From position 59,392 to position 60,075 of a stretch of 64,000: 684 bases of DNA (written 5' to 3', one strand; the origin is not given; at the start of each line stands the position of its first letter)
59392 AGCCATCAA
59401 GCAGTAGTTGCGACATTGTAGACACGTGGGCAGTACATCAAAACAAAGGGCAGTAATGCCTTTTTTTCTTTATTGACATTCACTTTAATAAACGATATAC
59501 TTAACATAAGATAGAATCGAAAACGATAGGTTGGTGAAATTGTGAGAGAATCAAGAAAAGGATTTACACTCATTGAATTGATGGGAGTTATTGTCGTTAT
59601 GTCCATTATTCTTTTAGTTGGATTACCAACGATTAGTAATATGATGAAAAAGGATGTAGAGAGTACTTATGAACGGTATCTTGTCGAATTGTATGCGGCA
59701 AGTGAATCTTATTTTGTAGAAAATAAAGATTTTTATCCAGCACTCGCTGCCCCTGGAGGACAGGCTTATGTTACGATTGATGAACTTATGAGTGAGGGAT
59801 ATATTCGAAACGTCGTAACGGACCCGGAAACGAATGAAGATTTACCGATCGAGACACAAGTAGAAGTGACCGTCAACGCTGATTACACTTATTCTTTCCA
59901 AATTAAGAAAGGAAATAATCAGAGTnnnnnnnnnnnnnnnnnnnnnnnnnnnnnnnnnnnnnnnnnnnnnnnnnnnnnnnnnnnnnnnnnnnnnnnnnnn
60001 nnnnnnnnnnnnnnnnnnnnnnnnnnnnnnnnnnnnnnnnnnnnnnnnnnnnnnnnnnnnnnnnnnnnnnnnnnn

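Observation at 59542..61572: Giant modular prepilin: type IV pilin head fused to five Listeria-Bacteroides repeats and a Cys/Trp-rich domain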

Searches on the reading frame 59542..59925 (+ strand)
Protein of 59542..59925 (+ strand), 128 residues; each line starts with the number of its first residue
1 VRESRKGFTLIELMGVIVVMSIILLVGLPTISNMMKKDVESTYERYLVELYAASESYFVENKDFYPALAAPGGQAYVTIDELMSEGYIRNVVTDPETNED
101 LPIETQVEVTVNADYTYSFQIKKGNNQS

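Call 21: find_homologous_proteins(query=window:59542-59925:+, max_evalue=0.001)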
Query seq(128 aa) (128 aa): 4 proteins with E <= 0.001 among 16 candidates.
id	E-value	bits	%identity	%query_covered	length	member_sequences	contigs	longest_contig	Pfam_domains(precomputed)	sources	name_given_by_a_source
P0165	1.8e-73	262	97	100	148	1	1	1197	PF07963.18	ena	-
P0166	4.4e-41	157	64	92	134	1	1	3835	-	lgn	-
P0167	4.0e-34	135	64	81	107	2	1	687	PF07963.18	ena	-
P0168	5.0e-13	67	33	91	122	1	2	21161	PF07963.18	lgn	-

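Call 22: find_encoding_contigs(protein=P0168, flank=10000, max_places=2)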
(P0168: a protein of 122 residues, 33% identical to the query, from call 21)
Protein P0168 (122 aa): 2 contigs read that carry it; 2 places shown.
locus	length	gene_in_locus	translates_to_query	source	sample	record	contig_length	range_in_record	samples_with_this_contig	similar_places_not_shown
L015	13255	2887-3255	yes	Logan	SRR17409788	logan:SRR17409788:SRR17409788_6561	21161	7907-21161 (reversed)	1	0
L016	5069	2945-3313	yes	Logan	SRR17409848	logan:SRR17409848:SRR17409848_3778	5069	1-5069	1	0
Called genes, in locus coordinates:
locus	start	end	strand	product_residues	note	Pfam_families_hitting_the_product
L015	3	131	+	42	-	?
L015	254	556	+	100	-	PF00829:Ribosomal_L21p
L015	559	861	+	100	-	PF04327:Peptidase_Prp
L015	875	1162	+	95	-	PF01016:Ribosomal_L27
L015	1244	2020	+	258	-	-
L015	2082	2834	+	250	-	PF00106:adh_short, PF01370:Epimerase, PF08659:KR, PF13460:NAD_binding_10 (weak), PF13561:adh_short_C2, PF16363:GDP_Man_Dehyd (weak)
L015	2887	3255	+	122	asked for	PF07963:N_methyl (weak)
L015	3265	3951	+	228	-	PF02223:Thymidylate_kin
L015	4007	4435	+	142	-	-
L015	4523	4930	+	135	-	-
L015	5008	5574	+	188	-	PF13302:Acetyltransf_3, PF00583:Acetyltransf_1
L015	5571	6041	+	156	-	PF01252:Peptidase_A8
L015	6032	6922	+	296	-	PF01479:S4 (weak), PF00849:PseudoU_synth_2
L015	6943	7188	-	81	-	-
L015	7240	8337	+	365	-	PF02073:Peptidase_M29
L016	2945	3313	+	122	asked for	PF07963:N_methyl (weak)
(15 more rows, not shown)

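Call 31: find_homologous_proteins(query=A1, max_evalue=0.001)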
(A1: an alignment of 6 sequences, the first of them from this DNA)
Query A1 (6 sequences) (128 aa, profile of the alignment): 7684 proteins with E <= 0.001 among 8000 candidates; the best 120 are listed.
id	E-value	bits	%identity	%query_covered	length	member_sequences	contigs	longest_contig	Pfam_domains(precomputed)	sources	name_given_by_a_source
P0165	5.7e-50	186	97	100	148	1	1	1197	PF07963.18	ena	-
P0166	3.7e-49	184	64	92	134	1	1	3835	-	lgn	-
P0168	4.7e-46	174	33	91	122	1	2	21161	PF07963.18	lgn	-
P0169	3.5e-41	158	29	91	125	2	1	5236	PF07963.18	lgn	-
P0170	9.1e-39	150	32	91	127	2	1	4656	PF07963.18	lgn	-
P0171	9.5e-39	150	29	91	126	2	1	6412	PF07963.18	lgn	-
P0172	1.2e-38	150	31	91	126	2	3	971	PF07963.18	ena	-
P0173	1.5e-33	133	30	90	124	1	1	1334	-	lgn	-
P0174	8.3e-33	131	30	90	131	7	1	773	-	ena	-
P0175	7.1e-29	118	29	92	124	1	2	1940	PF07963.18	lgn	-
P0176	2.6e-28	116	26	48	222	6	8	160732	PF07963.18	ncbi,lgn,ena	-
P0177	3.5e-26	110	26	91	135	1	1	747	PF07963.18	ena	-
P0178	1.3e-25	108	34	92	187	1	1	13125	PF07963.18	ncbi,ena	-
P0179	3.1e-25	106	31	93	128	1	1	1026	PF07963.18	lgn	-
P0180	3.7e-25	106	29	92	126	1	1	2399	PF07963.18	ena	-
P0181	4.4e-25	106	33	95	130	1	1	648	PF07963.18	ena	-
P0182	1.1e-24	105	34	91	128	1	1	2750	PF07963.18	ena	-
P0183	1.2e-24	105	31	94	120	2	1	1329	PF07963.18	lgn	-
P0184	1.5e-24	104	34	91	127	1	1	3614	PF07963.18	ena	-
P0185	2.4e-24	104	30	90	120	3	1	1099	PF07963.18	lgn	-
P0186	3.6e-24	103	29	89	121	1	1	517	PF07963.18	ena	-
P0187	4.1e-24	103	42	95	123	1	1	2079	PF07963.18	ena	-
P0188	9.3e-24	102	33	84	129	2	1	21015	PF07963.18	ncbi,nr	ncbi:MAG: type II secretion system protein [Firmicutes bacterium]|nr:type II secretion system protei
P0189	7.6e-23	99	25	90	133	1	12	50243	PF07963.18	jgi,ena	-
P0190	9.7e-23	98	32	91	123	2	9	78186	PF07963.18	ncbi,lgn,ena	-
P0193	5.0e-22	96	30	83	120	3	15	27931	PF07963.18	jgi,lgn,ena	-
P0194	6.7e-22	96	25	91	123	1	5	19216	PF07963.18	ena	-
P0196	1.4e-21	95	25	91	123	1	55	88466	PF07963.18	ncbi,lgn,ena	-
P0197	1.8e-21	94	30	90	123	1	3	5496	PF07963.18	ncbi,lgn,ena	-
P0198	2.2e-21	94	25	91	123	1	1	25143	PF07963.18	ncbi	-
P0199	2.9e-21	94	25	91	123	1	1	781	PF07963.18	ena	-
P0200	4.1e-21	93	27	91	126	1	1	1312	PF07963.18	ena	-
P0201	4.5e-21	93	28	92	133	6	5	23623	PF07963.18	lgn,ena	-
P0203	7.1e-21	92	32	88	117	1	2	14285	PF07963.18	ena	-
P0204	7.1e-21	92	30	86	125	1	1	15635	PF07963.18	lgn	-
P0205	1.1e-20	92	30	91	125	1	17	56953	PF07963.18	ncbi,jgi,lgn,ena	-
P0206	1.4e-20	91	33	90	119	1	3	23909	PF07963.18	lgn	-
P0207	1.6e-20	91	27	97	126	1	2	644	PF07963.18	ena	-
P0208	1.7e-20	91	28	91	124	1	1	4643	PF07963.18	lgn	-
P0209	2.6e-20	91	24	90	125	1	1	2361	PF07963.18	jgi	jgi:type IV pilus assembly protein PilA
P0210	2.7e-20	91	33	89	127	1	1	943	PF07963.18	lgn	-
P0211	3.2e-20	90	32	89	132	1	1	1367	PF07963.18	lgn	-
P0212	4.5e-20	90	31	73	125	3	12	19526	PF07963.18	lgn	-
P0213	4.5e-20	90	25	91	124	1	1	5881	PF07963.18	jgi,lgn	jgi:type IV pilus assembly protein PilA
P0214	4.7e-20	90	25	91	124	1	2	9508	PF07963.18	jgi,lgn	jgi:type IV pilus assembly protein PilA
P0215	4.9e-20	90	34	91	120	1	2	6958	PF07963.18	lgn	-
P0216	7.1e-20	89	38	79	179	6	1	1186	PF07963.18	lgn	-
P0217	9.2e-20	89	28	90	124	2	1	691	PF07963.18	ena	-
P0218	9.3e-20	89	32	91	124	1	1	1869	PF07963.18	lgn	-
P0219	1.3e-19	88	28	91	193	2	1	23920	PF07963.18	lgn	-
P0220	1.4e-19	88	28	84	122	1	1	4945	PF07963.18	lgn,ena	-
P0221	1.5e-19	88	31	89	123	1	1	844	PF07963.18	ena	-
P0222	1.9e-19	88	-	-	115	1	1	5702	PF07963.18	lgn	-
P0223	2.4e-19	87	34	51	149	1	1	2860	PF07963.18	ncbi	-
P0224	2.5e-19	87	32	48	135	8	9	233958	PF07963.18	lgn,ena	-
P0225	2.9e-19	87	35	76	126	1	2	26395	PF07963.18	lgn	-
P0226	3.0e-19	87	27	91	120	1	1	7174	PF07963.18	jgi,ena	jgi:type IV pilus assembly protein PilA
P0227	3.7e-19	87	25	97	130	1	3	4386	PF07963.18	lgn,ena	-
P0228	4.3e-19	87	29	84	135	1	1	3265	PF07963.18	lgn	-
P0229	5.1e-19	86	30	91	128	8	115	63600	PF07963.18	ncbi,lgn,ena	-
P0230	5.8e-19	86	28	88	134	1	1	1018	PF07963.18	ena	-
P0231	5.8e-19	86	29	91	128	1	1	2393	PF07963.18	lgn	-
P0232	9.6e-19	86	30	91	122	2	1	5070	PF07963.18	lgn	-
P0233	1.1e-18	85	30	76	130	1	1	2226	PF07963.18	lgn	-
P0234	1.1e-18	85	30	68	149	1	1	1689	PF07963.18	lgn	-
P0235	1.3e-18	85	29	91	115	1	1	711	PF07963.18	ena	-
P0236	1.4e-18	85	-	-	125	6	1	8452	PF07963.18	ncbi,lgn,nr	ncbi:MAG: prepilin-type N-terminal cleavage/methylation domain-containing protein [Bacilli bacterium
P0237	1.5e-18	85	31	89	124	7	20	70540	PF07963.18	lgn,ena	-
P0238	1.6e-18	85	33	93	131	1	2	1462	PF07963.18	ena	-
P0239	1.7e-18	85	29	91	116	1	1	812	PF07963.18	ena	-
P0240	1.8e-18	85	38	77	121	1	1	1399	PF07963.18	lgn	-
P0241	1.8e-18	85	28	67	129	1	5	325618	PF07963.18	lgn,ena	-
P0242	1.9e-18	85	30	91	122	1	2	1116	PF07963.18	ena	-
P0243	1.9e-18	85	31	89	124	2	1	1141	PF07963.18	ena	-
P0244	2.0e-18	84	28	88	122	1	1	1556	PF07963.18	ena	-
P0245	2.2e-18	84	29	91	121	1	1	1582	PF07963.18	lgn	-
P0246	2.2e-18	84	30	89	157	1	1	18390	PF07963.18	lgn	-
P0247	2.2e-18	84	-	-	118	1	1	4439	PF07963.18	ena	-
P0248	2.6e-18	84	29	96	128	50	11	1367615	PF07963.18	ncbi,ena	-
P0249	2.6e-18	84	32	95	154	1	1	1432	PF07963.18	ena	-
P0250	2.9e-18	84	28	91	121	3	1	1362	PF07963.18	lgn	-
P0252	3.4e-18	84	26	66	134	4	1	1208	PF07963.18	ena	-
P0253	3.6e-18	84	25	89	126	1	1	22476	PF07963.18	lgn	-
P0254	3.6e-18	84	36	77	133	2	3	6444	PF07963.18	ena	-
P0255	3.6e-18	84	26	91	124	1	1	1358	PF07963.18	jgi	jgi:prepilin-type N-terminal cleavage/methylation domain-containing protein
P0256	4.2e-18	83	34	73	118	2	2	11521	PF07963.18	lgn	-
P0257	4.3e-18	83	31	74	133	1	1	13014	PF07963.18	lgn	-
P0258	4.4e-18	83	29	71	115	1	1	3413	PF07963.18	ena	-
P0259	4.7e-18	83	33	73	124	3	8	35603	PF07963.18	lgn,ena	-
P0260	4.8e-18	83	30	84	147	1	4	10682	PF07963.18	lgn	-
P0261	5.2e-18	83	29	83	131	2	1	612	PF07963.18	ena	-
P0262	5.2e-18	83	29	83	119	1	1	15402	PF07963.18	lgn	-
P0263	5.3e-18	83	27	88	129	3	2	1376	PF07963.18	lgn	-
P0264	6.3e-18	83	30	95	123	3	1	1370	PF07963.18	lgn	-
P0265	6.6e-18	83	33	86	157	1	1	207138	PF07963.18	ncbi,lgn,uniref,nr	ncbi:hypothetical protein BSK65_20425 [Paenibacillus odorifer]|uniref:Prepilin-type N-terminal cleav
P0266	6.9e-18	83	33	87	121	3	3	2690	PF07963.18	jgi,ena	jgi:type IV pilus assembly protein PilA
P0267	7.8e-18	83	33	76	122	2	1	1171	PF07963.18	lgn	-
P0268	7.9e-18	83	32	89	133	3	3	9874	PF07963.18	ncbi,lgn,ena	-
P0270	9.4e-18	82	30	52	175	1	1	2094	PF07963.18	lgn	-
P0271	9.5e-18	82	32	80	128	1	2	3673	PF07963.18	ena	-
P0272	9.6e-18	82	32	91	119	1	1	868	PF07963.18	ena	-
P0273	9.6e-18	82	28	91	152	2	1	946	PF07963.18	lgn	-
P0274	1.0e-17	82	34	87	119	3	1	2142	PF07963.18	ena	-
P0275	1.0e-17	82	33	70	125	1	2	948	PF07963.18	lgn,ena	-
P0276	1.1e-17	82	31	84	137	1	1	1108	PF07963.18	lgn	-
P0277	1.1e-17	82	27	88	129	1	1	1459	PF07963.18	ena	-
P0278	1.1e-17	82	23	97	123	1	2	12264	PF07963.18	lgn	-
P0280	1.1e-17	82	34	85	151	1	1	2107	PF07963.18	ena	-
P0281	1.2e-17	82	29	84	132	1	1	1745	PF07963.18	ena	-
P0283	1.2e-17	82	33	92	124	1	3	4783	PF07963.18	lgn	-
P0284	1.3e-17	82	36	77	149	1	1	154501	PF07963.18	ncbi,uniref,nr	ncbi:prepilin-type N-terminal cleavage/methylation domain-containing protein [Paenibacillus lemnae]|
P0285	1.3e-17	82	28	90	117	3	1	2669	PF07963.18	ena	-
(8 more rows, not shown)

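Call 32: find_encoding_contigs(protein=P0248, flank=10000, max_places=2)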
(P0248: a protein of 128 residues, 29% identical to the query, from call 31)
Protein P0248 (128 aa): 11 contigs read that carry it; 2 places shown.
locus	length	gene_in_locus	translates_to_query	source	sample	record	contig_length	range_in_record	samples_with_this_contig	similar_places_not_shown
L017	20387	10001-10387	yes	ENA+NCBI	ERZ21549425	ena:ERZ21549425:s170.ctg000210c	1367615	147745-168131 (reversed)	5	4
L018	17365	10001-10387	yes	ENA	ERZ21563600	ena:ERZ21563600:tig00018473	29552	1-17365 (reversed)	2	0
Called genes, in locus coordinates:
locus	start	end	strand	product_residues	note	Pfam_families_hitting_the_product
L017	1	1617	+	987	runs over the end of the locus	PF00801:PKD (faint), PF07495:Y_Y_Y (weak)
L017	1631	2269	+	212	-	-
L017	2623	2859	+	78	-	-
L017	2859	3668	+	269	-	PF01149:Fapy_DNA_glyco, PF06831:H2TH, PF06827:zf-FPG_IleRS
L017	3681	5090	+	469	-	PF00224:PK, PF02887:PK_C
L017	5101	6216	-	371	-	PF01467:CTP_transf_like (weak), PF05636:HIGH_NTase1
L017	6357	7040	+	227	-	-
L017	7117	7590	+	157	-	-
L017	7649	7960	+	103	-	-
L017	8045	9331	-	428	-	PF01610:DDE_Tnp_ISL3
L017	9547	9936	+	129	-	-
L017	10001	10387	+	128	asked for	PF07963:N_methyl (weak)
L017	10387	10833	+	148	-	PF04138:GtrA_DPMS_TM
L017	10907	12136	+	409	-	PF00512:HisKA, PF02518:HATPase_c, PF13589:HATPase_c_3 (weak)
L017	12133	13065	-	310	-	-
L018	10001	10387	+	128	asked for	PF07963:N_methyl (weak)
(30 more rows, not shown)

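Call 33: find_encoding_contigs(protein=P0229, flank=10000, max_places=1)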
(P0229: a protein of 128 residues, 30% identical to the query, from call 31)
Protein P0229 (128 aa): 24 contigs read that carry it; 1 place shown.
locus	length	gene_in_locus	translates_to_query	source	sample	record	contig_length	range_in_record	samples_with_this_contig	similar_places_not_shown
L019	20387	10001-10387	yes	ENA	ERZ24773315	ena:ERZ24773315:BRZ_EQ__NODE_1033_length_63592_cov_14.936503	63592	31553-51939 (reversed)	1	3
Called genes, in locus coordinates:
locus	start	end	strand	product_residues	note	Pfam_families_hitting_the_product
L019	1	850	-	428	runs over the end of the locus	PF02403:Seryl_tRNA_N, PF00587:tRNA-synt_2b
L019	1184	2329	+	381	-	-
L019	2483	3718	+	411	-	PF01637:ATPase_2 (weak), PF13173:AAA_14, PF13635:DUF4143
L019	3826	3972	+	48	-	-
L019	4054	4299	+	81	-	-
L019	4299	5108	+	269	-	PF01149:Fapy_DNA_glyco, PF06831:H2TH, PF06827:zf-FPG_IleRS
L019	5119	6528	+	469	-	PF00224:PK, PF02887:PK_C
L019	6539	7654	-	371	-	PF01467:CTP_transf_like (weak), PF05636:HIGH_NTase1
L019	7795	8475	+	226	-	-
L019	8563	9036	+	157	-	-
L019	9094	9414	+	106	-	-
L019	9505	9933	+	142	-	-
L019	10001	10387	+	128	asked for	PF07963:N_methyl (weak)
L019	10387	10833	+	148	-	PF04138:GtrA_DPMS_TM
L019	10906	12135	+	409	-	PF00512:HisKA, PF02518:HATPase_c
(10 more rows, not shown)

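Call 40: find_related_loci(query=A2, collection=genome_contigs, flank=10000)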
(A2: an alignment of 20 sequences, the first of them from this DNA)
Query A2 (128 aa) in genome_contigs; peptide patterns used: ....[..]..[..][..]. (x = any residue, [..] = any of these).
599 stretches matched a pattern (row limit reached: there are more); 289 encode a relative of the query (tblastn E <= 1e-3); the best 80 are kept; 80 distinct loci.
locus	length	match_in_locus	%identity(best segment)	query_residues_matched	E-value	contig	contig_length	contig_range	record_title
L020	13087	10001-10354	35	5-118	5e-20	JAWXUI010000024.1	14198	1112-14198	MAG: Mycoplasmatota bacterium isolate FM_45_G121_V NODE_1682_length_14199_cov_3.667424, whole genome shotgun sequence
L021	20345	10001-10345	42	4-120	9e-26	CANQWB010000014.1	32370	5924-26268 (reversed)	MAG: uncultured Bacilli bacterium isolate Lapin-014__bin1 genome assembly, contig: Lapin-014__NODE_1003_length_32370_cov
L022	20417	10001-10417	30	1-128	2e-16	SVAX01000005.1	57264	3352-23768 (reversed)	MAG: Bacillota bacterium isolate SIG213 NODE_12991_length_57264_cov_8.442060, whole genome shotgun sequence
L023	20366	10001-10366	29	3-126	2e-16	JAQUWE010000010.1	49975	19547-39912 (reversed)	MAG: Bacilli bacterium isolate STD2_183 NODE_2313_length_49975_cov_5.195193_Sandtown_D2, whole genome shotgun sequence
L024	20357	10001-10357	31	1-123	2e-15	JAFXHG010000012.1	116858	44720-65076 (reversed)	MAG: Bacilli bacterium isolate RGIG6413 Sheep_Rectum-5__c125530, whole genome shotgun sequence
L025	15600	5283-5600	33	5-112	3e-15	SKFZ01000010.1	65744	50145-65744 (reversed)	MAG: Bacilli bacterium isolate CSBr16_113R1 CSBr16-80, whole genome shotgun sequence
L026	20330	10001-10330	33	5-114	6e-15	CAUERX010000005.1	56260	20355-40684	MAG TPA_asm: uncultured bacterium isolate ERR10149238_bin.39_MetaWRAP_v1.3_MAG genome assembly, contig: ERZ19085884.389,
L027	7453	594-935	30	5-121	1e-14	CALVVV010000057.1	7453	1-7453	MAG: uncultured Bacilli bacterium isolate BRZ_FP__bin56 genome assembly, contig: BRZ_FP__NODE_11916_length_7453_cov_6.44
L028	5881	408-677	31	5-99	2e-14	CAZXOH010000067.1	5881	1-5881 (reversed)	MAG TPA_asm: uncultured Muribaculaceae bacterium isolate binchicken_co323_76 genome assembly, contig: NODE_15807_length_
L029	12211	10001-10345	29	6-120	2e-13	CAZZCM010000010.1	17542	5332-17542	MAG TPA_asm: uncultured Muribaculaceae bacterium isolate SRP222994_co1_288 genome assembly, contig: NODE_6703_length_175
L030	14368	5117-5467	33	4-117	3e-13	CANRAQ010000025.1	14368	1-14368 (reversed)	MAG: uncultured Bacilli bacterium isolate Lapin-016__bin43 genome assembly, contig: Lapin-016__NODE_3766_length_14368_co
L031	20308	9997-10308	29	2-101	3e-13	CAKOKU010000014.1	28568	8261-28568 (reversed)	MAG: uncultured Bacilli bacterium isolate REFINED_METABAT215_TOP10_CONTIGS_1500_ASSEMBLY_K77_MERGED__Hadza_MoBio_hadza-E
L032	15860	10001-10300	37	1-104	8e-13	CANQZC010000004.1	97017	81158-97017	MAG: uncultured Bacilli bacterium isolate Lapin-018__bin68 genome assembly, contig: Lapin-018__NODE_153_length_97017_cov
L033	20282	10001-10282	31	4-101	7e-13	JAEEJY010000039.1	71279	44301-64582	MAG: Bacillales bacterium isolate Tb.RUG.180 k141_12555828_flag=1_multi=50.8065_len=71279, whole genome shotgun sequence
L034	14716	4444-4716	34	4-95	3e-12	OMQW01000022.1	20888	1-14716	uncultured Clostridiales bacterium isolate RUG793 genome assembly, contig: k87_8851724, whole genome shotgun sequence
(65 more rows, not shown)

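Call 65: search_protein_families(library=pfam, alignment_id=A4, max_evalue=0.001)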
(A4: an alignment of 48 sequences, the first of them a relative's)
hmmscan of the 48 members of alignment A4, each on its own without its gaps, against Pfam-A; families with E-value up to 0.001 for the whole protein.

A. member 1, L021:14912-16384:+ (491 aa): 1 family
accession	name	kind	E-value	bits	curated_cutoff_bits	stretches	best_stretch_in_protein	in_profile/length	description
PF07963.17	N_methyl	-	0.00039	20.3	21.2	1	1-21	6-26/27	Prokaryotic N-terminal methylation motif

B. families by the number of members that match (of 48 scanned): 23 families
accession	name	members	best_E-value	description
PF07963.17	N_methyl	15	0.00029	Prokaryotic N-terminal methylation motif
PF16403.11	Bact_surface_Ig-like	5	1.4e-17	Bacterial surface protein, Ig-like domain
PF03382.20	DUF285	2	9.1e-180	Mycoplasma protein of unknown function, DUF285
PF13306.12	LRR_5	2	2.3e-27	BspA type Leucine rich repeat region (6 copies)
PF09479.16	Flg_new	2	2.6e-23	Listeria-Bacteroides repeat domain (List_Bact_rpt)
PF19789.6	DUF6273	2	4.7e-19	Domain of unknown function (DUF6273)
PF18998.6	Flg_new_2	1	2.7e-47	Divergent InlB B-repeat domain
PF00404.24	Dockerin_1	1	7.1e-40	Dockerin type I domain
PF09603.15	Fib_succ_major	1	2.8e-26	Fibrobacter succinogenes major domain (Fib_succ_major)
PF13202.12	EF-hand_5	1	2.8e-17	EF hand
PF13855.12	LRR_8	1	1.6e-16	Leucine rich repeat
PF13405.12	EF-hand_6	1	2.4e-13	EF-hand domain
PF24048.1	LRR_NXF1-5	1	7.9e-13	NXF1/2/3/5 leucine-rich repeat domain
PF13499.12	EF-hand_7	1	8.7e-12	EF-hand domain pair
PF00036.39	EF-hand_1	1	2.2e-11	EF hand domain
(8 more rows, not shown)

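Call 67: predict_structure(alignment_id=A2)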
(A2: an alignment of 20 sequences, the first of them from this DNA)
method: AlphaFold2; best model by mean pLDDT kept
length: 128 residues; sequences in the alignment: 20
mean_pLDDT: 83.4   pTM: 0.60
mean pLDDT of the five models: 83.4, 83.1, 82.1, 80.3, 79.4
residues with pLDDT >= 90: 23; 70-90: 93; 50-70: 9; < 50: 3
segments of 3 or more residues with pLDDT < 50: 126-128
pLDDT, mean of each block of 10 residues (from residue 1): 69 91 88 79 88 90 88 89 88 79 86 86 59
secondary structure, 60 per line:
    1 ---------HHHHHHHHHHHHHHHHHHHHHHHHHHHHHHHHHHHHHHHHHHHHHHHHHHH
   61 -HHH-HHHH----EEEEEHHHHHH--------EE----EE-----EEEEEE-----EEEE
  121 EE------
elements in order: H10-60 H66-69 E74-78 H79-84 E106-111 E117-122
